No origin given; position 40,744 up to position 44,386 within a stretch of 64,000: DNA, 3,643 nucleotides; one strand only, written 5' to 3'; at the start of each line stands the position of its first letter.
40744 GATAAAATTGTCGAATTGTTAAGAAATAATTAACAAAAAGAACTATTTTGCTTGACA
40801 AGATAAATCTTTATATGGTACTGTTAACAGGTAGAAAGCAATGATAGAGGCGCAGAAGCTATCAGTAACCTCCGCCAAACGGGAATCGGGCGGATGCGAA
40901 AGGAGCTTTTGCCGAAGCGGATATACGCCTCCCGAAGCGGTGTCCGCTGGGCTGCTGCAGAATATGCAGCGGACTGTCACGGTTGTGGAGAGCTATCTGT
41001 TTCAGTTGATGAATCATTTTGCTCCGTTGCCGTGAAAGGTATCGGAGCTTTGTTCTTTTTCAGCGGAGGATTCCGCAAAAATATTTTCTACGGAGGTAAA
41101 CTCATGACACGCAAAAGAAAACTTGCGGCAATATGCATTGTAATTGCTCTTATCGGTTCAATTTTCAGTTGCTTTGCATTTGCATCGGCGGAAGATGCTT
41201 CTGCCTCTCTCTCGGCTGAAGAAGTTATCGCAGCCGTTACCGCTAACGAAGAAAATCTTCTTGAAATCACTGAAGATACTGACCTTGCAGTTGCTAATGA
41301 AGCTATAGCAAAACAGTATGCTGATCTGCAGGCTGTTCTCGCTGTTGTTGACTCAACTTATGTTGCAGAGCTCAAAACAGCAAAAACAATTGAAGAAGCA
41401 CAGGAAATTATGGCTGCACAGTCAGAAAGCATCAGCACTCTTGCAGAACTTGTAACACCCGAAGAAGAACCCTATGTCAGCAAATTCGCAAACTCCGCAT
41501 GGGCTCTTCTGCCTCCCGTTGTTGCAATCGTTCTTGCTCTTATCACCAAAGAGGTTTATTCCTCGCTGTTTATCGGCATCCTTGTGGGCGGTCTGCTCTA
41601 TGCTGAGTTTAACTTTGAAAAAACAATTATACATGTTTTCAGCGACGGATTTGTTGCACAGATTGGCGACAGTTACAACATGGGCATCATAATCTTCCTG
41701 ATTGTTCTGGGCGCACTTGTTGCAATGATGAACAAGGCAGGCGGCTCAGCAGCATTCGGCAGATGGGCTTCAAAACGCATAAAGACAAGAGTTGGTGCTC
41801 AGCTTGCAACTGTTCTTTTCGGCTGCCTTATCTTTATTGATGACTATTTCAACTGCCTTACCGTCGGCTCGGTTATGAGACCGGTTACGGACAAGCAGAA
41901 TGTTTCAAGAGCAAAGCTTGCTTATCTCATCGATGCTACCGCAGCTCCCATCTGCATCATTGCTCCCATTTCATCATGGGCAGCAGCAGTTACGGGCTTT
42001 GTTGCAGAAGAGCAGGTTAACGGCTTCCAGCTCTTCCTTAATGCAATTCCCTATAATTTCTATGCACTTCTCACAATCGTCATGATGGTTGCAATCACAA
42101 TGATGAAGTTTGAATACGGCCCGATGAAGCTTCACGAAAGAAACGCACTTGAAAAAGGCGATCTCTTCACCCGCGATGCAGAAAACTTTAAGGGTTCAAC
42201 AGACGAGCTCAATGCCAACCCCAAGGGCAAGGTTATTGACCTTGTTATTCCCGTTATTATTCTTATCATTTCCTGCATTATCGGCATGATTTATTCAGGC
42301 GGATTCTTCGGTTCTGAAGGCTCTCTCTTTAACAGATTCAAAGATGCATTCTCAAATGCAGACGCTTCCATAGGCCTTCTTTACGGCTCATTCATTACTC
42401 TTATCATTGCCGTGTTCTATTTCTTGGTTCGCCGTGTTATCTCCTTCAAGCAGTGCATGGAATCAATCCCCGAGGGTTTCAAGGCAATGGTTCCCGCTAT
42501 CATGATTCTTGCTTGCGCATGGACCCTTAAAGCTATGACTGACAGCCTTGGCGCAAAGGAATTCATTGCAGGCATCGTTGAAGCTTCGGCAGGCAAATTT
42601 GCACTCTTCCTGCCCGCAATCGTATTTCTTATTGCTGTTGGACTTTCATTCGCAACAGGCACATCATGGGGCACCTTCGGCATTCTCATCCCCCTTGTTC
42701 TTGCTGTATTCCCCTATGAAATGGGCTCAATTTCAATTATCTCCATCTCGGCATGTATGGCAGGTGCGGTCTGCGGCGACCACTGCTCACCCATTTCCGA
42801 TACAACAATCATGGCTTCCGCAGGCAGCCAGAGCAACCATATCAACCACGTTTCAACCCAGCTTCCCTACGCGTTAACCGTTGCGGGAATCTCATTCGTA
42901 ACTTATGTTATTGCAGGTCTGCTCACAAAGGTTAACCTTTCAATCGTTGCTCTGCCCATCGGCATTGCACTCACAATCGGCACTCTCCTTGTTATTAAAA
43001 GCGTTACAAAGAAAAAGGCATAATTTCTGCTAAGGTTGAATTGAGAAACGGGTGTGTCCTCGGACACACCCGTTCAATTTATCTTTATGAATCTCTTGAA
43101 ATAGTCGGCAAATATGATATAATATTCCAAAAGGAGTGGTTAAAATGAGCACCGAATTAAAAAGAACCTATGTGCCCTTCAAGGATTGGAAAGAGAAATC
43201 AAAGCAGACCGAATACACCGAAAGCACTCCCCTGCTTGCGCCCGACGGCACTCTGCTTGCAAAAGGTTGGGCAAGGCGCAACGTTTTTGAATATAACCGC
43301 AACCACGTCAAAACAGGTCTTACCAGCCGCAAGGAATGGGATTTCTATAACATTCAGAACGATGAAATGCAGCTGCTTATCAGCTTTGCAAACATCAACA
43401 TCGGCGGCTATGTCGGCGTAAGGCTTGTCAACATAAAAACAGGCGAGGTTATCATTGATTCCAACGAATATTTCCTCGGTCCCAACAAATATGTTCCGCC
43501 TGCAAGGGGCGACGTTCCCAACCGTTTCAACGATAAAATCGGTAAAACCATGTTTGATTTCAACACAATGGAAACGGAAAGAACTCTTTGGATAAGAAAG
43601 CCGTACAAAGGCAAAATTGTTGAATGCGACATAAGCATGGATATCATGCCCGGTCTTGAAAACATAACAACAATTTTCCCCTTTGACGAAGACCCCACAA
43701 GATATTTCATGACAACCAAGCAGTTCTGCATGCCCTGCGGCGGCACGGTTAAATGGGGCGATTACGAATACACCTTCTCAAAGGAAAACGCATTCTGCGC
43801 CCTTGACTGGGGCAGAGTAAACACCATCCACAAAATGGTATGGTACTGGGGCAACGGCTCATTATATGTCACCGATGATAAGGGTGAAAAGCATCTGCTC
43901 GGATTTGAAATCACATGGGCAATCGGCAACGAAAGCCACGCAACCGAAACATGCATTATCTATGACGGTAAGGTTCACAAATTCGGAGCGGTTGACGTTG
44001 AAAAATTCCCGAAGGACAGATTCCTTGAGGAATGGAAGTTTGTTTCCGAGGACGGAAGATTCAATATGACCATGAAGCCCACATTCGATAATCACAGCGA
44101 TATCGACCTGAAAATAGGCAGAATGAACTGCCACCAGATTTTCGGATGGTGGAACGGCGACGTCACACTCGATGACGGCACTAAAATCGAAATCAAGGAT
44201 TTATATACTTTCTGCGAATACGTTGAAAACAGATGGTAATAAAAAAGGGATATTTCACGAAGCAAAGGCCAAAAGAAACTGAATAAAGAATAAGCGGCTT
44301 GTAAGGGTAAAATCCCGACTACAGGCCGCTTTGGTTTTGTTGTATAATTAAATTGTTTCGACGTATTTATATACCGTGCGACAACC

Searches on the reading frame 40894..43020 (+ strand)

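Call 92: search_protein_families(library=pfam, max_evalue=0.001, proteins=[window:40894-43020:+])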
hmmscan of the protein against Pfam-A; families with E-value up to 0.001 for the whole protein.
window:40894-43020:+ (709 aa): 1 family
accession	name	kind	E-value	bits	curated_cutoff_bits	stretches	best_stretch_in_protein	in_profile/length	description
PF03553.21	Na_H_antiporter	-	6.4e-49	167.3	23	1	354-675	2-302/303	Na+/H+ antiporter family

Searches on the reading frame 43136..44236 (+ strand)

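Call 92: search_protein_families(library=pfam, max_evalue=0.001, proteins=[window:43136-44236:+])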
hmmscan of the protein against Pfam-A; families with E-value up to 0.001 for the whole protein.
window:43136-44236:+ (367 aa): 1 family
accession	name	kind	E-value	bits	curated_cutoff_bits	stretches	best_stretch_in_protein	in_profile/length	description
PF10974.15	DUF2804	-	4.7e-83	279.6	26.9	1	24-367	1-339/339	Domain of unknown function (DUF2804)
